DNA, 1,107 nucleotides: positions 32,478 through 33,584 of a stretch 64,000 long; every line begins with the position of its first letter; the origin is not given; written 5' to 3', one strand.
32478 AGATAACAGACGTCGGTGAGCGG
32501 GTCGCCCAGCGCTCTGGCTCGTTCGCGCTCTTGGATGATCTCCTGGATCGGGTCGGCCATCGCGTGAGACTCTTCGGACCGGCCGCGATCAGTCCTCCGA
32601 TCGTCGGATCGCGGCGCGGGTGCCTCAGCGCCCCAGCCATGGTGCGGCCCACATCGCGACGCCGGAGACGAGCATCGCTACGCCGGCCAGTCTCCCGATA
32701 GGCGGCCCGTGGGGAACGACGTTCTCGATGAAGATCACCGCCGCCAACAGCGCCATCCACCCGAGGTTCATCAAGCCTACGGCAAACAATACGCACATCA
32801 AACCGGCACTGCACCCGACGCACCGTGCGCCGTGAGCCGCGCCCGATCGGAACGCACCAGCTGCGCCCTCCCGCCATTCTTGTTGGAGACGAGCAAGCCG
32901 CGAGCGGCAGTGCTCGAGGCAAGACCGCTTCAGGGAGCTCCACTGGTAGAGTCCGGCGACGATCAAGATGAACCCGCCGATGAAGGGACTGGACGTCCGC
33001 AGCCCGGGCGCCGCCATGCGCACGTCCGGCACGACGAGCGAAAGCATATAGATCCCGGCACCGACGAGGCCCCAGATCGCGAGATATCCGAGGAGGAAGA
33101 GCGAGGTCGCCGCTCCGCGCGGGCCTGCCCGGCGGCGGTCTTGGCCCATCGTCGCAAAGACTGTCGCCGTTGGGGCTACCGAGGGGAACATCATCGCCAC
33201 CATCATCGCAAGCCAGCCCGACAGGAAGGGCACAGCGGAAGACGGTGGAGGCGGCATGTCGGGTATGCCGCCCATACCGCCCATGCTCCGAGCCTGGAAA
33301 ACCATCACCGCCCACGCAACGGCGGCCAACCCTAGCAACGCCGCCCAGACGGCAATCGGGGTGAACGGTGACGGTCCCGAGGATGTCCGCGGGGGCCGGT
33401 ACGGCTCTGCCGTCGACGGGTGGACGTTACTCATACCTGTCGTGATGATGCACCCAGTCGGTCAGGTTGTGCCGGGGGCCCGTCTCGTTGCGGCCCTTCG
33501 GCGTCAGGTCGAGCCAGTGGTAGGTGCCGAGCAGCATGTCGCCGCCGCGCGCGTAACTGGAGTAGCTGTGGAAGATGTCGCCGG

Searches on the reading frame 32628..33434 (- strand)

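Call 86: search_protein_families(library=pfam, proteins=[window:32628-33434:-], max_evalue=0.001)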
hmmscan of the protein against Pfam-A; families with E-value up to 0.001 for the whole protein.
window:32628-33434:- (269 aa): 1 family
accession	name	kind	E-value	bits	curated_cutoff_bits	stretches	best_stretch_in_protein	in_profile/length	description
PF09948.15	PpoB2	-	8.3e-57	192.6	28.7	1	72-261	2-188/188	Copper chaperone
